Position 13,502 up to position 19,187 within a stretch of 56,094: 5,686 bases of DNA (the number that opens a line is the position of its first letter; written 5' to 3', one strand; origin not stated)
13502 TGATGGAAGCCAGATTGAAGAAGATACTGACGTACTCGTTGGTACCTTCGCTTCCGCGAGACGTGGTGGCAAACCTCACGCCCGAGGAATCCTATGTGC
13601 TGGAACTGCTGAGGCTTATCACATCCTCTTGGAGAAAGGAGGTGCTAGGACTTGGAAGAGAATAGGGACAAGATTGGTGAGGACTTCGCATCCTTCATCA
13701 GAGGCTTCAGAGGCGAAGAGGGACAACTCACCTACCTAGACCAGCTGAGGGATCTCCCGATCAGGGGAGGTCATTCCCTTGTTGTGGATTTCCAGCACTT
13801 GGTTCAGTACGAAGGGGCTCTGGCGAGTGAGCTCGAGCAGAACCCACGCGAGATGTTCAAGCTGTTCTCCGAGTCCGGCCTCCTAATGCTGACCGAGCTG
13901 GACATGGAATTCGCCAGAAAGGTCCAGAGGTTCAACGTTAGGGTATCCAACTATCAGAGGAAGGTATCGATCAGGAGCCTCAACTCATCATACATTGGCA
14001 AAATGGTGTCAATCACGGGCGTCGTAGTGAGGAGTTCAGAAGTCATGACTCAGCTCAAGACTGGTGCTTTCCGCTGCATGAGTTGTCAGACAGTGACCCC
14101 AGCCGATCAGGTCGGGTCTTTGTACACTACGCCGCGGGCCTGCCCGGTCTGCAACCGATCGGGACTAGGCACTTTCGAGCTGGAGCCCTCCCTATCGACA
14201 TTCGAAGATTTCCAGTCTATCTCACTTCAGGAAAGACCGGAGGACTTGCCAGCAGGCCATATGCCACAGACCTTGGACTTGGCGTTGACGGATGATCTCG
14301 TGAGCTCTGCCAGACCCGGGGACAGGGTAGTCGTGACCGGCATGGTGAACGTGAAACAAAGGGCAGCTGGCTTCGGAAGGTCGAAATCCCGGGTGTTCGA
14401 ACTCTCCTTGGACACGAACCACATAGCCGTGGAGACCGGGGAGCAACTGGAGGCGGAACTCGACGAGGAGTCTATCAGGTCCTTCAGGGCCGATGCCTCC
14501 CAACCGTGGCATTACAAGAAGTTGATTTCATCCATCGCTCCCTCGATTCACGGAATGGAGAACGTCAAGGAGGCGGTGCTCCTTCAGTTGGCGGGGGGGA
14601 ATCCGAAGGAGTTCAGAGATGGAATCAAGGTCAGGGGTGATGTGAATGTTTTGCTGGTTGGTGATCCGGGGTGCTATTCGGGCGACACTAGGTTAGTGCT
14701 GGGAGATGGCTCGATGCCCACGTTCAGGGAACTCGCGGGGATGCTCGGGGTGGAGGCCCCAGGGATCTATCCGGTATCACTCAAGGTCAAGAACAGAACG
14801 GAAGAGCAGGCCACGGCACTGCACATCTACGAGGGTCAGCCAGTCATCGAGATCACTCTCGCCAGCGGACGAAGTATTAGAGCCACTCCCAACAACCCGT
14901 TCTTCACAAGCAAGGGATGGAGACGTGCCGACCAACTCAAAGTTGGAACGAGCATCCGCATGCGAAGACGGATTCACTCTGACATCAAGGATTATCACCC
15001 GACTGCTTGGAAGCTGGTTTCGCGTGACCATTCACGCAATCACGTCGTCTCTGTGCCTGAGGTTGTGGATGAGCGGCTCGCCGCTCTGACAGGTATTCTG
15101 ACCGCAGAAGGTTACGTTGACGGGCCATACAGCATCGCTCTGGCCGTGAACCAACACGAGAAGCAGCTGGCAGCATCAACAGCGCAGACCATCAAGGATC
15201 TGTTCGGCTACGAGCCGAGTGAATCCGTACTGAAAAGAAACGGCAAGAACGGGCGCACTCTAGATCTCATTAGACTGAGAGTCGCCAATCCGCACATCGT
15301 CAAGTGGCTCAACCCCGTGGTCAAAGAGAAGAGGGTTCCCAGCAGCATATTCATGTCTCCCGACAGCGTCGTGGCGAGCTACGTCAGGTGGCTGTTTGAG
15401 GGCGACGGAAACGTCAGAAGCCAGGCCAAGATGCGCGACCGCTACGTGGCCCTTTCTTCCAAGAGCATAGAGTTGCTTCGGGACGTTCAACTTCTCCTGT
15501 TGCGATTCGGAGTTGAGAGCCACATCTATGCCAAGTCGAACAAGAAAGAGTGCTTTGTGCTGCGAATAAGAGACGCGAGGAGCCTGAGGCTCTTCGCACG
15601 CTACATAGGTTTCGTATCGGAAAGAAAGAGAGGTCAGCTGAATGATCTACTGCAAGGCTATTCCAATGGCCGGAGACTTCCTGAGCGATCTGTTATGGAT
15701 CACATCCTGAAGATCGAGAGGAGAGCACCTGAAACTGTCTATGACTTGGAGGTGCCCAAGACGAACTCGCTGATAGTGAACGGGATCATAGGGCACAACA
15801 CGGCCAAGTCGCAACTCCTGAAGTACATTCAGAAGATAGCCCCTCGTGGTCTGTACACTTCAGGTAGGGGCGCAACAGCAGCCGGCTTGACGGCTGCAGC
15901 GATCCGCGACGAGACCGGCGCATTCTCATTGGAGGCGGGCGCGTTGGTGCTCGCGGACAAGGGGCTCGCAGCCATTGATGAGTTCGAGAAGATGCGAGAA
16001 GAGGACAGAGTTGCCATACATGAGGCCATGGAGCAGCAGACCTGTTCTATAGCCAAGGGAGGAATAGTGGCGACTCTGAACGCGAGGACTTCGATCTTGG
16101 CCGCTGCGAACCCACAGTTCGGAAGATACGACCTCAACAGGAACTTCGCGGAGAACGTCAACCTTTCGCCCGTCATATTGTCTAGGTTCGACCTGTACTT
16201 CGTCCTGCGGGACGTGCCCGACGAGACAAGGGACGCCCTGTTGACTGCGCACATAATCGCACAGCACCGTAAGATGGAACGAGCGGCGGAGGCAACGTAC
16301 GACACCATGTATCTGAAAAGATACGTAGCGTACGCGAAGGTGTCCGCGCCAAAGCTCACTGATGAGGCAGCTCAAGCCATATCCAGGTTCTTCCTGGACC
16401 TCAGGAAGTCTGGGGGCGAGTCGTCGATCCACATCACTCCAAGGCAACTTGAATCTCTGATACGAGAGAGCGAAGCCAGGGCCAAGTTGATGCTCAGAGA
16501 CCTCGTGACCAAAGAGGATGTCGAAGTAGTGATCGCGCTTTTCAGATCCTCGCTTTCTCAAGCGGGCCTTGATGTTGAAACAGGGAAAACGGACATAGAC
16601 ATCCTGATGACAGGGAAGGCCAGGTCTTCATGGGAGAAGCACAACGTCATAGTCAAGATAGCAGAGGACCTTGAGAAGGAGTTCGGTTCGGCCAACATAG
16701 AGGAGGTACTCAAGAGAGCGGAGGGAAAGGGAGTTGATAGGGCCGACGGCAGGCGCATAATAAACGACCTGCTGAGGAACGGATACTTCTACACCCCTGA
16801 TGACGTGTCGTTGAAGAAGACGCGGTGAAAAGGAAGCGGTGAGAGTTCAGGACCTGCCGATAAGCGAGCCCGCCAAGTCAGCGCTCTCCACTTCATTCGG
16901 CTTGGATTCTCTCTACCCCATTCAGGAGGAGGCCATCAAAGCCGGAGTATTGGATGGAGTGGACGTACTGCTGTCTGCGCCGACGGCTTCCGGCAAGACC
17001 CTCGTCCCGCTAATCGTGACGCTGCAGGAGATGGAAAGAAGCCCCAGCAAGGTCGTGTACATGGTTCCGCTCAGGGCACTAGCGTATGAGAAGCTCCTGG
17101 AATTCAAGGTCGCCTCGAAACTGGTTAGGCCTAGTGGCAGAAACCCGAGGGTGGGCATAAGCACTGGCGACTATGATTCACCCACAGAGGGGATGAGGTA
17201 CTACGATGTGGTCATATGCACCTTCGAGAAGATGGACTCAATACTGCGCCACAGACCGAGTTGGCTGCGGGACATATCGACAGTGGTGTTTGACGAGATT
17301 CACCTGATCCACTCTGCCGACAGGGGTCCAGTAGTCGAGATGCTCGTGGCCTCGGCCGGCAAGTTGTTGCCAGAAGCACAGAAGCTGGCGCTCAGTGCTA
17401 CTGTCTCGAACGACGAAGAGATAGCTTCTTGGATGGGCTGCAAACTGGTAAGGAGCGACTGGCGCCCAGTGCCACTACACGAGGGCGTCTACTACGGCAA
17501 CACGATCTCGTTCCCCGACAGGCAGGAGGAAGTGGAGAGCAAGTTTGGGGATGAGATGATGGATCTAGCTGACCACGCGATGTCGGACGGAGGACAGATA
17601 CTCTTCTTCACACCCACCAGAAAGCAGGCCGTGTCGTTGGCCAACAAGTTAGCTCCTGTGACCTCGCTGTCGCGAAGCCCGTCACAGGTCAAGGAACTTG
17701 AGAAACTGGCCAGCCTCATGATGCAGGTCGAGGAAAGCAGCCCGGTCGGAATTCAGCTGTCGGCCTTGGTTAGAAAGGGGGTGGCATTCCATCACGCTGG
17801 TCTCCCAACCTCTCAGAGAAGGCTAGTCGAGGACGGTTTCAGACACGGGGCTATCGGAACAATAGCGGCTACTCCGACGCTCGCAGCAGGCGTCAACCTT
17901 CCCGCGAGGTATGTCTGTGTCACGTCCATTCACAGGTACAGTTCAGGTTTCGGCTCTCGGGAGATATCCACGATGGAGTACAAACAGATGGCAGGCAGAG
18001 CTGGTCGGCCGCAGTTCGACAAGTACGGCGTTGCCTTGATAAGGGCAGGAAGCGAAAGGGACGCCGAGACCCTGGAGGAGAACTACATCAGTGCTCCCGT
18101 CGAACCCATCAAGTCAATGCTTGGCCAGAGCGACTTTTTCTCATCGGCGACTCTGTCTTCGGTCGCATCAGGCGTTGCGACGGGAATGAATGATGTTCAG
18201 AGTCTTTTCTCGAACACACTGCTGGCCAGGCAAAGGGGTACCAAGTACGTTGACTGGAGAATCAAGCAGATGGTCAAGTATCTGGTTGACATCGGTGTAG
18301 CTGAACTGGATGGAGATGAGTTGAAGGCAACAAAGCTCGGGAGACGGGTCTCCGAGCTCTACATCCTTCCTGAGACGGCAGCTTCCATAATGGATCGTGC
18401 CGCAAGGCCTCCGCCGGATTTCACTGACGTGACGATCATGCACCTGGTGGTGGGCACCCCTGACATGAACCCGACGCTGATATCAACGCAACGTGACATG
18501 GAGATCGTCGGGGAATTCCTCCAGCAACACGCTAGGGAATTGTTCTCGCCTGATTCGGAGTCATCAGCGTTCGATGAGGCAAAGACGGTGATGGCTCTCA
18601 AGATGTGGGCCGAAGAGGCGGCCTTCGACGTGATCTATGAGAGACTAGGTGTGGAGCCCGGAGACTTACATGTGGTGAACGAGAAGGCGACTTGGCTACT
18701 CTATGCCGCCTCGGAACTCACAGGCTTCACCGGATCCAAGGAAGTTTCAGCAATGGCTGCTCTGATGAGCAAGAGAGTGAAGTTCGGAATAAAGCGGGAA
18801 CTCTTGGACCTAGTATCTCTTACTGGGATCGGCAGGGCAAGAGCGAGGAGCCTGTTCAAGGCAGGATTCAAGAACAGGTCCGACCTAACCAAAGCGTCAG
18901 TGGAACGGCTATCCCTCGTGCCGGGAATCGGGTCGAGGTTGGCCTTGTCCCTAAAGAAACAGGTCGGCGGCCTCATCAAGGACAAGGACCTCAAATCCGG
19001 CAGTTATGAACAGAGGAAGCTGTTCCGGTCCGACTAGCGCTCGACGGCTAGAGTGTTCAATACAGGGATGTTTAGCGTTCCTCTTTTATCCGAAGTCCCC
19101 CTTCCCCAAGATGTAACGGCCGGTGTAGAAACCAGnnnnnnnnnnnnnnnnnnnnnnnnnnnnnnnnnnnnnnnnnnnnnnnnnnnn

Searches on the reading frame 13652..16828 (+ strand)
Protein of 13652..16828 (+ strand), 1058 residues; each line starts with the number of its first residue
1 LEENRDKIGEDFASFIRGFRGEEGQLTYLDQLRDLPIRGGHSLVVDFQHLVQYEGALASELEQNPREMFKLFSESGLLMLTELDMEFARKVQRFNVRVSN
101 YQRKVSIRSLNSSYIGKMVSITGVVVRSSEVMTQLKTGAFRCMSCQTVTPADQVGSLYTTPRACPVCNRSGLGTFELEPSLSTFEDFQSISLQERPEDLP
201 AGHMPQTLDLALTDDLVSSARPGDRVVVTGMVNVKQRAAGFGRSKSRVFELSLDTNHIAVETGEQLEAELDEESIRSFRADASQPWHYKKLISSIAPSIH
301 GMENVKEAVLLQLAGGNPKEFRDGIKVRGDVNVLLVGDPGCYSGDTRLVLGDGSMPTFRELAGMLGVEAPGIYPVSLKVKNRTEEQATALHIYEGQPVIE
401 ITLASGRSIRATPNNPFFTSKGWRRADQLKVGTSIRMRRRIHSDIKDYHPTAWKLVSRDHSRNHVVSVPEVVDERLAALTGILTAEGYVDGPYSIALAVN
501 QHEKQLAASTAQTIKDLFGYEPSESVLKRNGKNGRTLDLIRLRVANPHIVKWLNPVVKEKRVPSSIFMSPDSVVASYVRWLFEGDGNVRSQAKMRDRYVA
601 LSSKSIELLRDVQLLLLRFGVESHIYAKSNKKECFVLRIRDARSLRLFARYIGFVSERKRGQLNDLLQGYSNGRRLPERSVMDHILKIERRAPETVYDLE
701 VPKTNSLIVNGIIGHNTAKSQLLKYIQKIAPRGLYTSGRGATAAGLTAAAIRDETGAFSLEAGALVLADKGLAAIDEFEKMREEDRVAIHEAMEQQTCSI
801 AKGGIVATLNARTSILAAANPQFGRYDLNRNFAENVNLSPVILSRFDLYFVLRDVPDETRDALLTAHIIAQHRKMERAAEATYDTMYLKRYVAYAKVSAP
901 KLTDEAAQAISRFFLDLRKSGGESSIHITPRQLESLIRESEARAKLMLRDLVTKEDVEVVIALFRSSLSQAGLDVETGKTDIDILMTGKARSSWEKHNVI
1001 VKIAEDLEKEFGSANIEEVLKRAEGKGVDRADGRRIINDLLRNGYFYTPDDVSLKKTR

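Call 38: search_protein_families(library=pfam, proteins=[window:13652-16828:+])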
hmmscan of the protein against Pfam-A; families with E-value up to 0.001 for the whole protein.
window:13652-16828:+ (1058 aa): 7 families
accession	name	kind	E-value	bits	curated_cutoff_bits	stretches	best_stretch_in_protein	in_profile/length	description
PF00493.29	MCM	-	1.8e-87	292.6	23.3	2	716-872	67-224/224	MCM P-loop domain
PF17207.9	MCM_OB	-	5e-36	123.7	24.8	1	107-234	2-124/126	MCM OB domain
PF17855.7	MCM_lid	-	4.9e-23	81.9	27.4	1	888-968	3-87/87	MCM AAA-lid domain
PF14528.11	LAGLIDADG_3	-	8.8e-19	68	22.5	1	573-653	2-82/82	LAGLIDADG-like domain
PF14890.11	Intein_splicing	-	7.3e-16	58.8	35.8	1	372-716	21-155/155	Intein splicing domain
PF14551.11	MCM_N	-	1.3e-14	54.8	24.9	1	10-100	2-95/95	MCM N-terminal domain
PF01078.27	Mg_chelatase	-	0.00056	19.8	20.3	0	757-822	94-159/207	Magnesium chelatase, subunit ChlI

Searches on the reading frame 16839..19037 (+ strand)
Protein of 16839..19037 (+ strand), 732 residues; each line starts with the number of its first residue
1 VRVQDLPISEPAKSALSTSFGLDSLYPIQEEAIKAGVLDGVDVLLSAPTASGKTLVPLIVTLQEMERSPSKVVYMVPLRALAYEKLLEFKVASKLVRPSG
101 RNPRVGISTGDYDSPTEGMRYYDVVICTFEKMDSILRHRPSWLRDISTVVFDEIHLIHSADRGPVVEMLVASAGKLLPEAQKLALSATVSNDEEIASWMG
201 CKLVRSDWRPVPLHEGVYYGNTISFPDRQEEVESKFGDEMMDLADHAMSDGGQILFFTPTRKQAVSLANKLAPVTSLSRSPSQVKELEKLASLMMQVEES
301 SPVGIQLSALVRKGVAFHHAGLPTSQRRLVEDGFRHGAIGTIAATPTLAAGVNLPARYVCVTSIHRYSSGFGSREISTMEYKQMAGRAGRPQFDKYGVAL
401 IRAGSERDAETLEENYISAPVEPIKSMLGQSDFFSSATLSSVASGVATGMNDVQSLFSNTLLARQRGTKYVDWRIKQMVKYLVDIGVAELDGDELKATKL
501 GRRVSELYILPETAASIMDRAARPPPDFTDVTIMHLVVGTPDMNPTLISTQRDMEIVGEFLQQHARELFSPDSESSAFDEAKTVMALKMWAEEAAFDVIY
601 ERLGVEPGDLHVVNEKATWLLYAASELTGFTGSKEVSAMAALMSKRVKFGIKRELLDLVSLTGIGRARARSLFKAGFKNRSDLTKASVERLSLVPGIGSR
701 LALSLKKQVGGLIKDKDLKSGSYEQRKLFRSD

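Call 38: search_protein_families(library=pfam, proteins=[window:16839-19037:+])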
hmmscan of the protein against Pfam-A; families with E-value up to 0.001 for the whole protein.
window:16839-19037:+ (732 aa): 7 families
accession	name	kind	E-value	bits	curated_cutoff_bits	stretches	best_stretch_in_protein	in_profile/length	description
PF00270.35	DEAD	-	4e-28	98.7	26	1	26-191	1-162/167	DEAD/DEAH box helicase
PF21280.2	Helicase_dom4_arc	-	6.9e-24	84.5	27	1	532-650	2-125/125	Archaeal helicase, domain 4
PF14520.12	HHH_5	-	8.9e-10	39.3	27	1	656-707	2-53/57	Helix-hairpin-helix domain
PF00271.37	Helicase_C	-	3.1e-08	34.3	23.5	1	314-391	41-109/110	Helicase conserved C-terminal domain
PF20470.4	HTH_61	-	3.5e-08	34.1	24.3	1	416-484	18-87/92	Helix-turn-helix domain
PF04851.21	ResIII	-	9e-06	26.1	22.5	1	25-189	4-162/164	Type III restriction enzyme, res subunit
PF22527.2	DEXQc_Suv3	-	0.00025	21.1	27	1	47-164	20-112/154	DEXQ-box helicase domain of Suv3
